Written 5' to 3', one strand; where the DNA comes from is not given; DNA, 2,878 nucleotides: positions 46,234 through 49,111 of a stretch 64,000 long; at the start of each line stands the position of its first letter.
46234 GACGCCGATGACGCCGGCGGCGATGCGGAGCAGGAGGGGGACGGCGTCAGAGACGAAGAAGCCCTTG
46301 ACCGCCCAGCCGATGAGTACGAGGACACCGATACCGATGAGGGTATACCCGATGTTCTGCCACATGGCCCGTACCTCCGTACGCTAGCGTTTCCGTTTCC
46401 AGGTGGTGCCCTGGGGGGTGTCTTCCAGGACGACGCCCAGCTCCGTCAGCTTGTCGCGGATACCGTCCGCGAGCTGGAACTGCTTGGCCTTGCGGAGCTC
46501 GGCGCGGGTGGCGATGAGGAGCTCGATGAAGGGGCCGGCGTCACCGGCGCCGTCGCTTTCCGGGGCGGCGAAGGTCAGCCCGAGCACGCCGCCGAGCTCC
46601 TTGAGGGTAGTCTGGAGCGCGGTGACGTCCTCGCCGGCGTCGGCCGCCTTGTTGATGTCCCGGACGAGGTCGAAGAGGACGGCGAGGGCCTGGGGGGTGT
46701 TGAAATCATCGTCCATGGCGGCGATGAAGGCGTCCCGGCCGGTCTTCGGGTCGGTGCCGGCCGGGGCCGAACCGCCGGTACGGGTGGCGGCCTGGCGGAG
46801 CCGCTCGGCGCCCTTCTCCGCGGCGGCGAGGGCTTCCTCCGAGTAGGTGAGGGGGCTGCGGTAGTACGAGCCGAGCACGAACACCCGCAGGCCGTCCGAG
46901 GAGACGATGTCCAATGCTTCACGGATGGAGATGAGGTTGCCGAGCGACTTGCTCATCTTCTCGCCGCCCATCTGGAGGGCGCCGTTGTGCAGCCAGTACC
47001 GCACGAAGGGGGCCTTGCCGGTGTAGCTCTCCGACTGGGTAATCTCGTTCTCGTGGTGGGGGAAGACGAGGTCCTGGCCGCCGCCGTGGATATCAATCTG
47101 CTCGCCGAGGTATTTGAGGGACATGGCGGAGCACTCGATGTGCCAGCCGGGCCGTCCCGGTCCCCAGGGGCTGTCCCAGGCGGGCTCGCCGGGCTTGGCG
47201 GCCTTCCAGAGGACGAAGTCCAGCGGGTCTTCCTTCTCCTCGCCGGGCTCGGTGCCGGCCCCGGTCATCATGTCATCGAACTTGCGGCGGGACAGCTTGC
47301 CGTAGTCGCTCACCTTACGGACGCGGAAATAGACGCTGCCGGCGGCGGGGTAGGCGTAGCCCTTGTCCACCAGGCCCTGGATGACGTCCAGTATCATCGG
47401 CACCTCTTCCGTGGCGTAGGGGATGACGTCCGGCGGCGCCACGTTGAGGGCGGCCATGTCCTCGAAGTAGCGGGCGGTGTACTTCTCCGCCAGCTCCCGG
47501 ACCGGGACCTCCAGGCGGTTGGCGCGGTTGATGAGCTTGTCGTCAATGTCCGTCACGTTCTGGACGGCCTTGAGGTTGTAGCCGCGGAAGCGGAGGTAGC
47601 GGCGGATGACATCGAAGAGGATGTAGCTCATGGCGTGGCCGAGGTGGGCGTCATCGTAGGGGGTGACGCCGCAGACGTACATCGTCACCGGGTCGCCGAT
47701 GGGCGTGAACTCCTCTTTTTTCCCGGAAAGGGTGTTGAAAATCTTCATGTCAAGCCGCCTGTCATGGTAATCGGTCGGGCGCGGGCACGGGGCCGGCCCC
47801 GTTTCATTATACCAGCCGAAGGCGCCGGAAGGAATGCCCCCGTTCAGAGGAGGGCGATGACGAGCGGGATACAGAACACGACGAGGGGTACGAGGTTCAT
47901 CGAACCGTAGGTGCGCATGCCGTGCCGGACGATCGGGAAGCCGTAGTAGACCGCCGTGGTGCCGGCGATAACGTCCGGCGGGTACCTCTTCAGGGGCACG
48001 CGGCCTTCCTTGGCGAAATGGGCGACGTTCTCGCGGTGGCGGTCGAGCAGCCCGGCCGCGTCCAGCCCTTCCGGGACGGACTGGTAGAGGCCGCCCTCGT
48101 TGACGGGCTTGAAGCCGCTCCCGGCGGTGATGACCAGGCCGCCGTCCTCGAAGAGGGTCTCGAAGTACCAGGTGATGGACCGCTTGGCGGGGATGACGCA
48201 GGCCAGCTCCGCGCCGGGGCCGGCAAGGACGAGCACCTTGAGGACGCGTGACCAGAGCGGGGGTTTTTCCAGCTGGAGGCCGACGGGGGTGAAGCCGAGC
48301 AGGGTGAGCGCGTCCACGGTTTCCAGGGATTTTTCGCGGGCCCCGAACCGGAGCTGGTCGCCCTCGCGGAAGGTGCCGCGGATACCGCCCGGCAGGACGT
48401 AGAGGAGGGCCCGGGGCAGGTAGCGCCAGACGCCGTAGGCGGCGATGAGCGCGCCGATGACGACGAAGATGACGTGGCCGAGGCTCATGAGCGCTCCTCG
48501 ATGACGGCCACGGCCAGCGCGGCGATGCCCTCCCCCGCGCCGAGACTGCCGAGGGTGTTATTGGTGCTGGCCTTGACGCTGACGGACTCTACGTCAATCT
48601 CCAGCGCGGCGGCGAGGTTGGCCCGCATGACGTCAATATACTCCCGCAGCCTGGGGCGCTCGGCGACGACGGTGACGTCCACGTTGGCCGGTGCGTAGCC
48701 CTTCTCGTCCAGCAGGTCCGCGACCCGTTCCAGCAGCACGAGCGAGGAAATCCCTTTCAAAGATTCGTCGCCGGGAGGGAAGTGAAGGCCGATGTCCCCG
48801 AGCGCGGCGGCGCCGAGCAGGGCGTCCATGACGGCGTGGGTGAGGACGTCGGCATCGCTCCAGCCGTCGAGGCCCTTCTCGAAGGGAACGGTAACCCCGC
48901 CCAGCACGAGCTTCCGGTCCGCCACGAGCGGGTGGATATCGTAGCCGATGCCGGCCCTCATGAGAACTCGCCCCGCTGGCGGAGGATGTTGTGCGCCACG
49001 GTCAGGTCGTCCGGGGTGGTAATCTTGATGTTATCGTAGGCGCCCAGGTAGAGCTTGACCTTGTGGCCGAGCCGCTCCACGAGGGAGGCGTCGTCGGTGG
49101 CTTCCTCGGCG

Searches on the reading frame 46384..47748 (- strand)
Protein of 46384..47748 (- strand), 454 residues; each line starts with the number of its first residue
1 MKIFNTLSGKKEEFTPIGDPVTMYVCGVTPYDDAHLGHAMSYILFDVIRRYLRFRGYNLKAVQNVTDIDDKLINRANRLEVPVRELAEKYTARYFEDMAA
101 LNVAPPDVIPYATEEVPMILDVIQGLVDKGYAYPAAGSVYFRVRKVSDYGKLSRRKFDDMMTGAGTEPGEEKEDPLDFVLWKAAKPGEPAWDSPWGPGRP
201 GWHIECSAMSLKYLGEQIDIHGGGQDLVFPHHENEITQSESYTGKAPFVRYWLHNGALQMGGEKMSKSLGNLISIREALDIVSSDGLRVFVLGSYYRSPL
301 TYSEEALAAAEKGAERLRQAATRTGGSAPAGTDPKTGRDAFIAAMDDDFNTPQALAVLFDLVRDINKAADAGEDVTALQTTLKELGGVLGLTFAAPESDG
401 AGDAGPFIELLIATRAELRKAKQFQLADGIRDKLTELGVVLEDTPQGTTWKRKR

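Call 69: search_protein_families(library=ncbifam, proteins=[window:46384-47748:-], max_evalue=0.00001)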
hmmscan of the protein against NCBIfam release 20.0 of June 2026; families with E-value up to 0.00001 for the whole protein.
window:46384-47748:- (454 aa): 15 families
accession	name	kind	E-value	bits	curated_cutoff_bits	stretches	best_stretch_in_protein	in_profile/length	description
TIGR00435.1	cysS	equivalog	3.3e-158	527.6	340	1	1-452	1-465/466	cysteine--tRNA ligase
NF011108.0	PRK14536.1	equivalog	5.3e-108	361.9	780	2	1-323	3-339/490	cysteine--tRNA ligase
TIGR03447.1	mycothiol_MshC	equivalog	1.3e-95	320.6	485.1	1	2-388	19-409/411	cysteine--1-D-myo-inosityl 2-amino-2-deoxy-alpha-D-glucopyranoside ligase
NF011107.0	PRK14534.1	equivalog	1.2e-58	199.3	744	1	2-315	4-331/481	cysteine--tRNA ligase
TIGR00398.1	metG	equivalog_domain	6.9e-13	48.2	336.35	1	32-144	12-125/530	methionine--tRNA ligase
NF009687.0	PRK13208.1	equivalog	2.8e-11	42.3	738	1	235-320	505-590/801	valine--tRNA ligase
NF008957.0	PRK12300.1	subfamily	1e-10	40.3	677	0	250-318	612-681/946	leucine--tRNA ligase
TIGR00392.1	ileS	equivalog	1.3e-10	40.2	621.4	1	242-318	589-665/861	isoleucine--tRNA ligase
TIGR00422.1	valS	equivalog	1.1e-09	36.9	612.1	0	223-309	485-572/863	valine--tRNA ligase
NF008900.0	PRK12267.1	equivalog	1e-08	34.1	598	0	31-134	16-120/648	methionine--tRNA ligase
NF008863.0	PRK11893.2-5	equivalog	1.6e-08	33.6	551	1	29-104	15-91/531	methionine--tRNA ligase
NF004349.1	PRK05729.1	equivalog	6.2e-08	31.3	704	0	224-292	476-544/860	valine--tRNA ligase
TIGR00396.1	leuS_bact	equivalog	6.5e-07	27.9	548.4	0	23-59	31-69/843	leucine--tRNA ligase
NF040702.1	ileS_w_GNAT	exception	3.9e-06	24.8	1999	0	220-319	734-835/1100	isoleucine--tRNA ligase, N-acetyltransferase domain-containing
NF001100.0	PRK00133.1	equivalog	5.3e-06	25.2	587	0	33-103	19-89/676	methionine--tRNA ligase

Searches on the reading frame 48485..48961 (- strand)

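Call 69: search_protein_families(library=ncbifam, proteins=[window:48485-48961:-], max_evalue=0.00001)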
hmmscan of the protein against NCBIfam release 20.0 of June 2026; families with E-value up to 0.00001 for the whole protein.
window:48485-48961:- (158 aa): 2 families
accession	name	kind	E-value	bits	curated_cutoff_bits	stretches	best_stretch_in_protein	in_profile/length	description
NF006899.0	PRK09382.1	equivalog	1.5e-56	192.2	417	1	2-155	227-380/387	bifunctional 2-C-methyl-D-erythritol 4-phosphate cytidylyltransferase/2-C-methyl-D-erythritol 2,4-cyclodiphosphate synthase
TIGR00151.1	ispF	equivalog_domain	2.7e-55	186.7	116.45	1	2-155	1-154/155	2-C-methyl-D-erythritol 2,4-cyclodiphosphate synthase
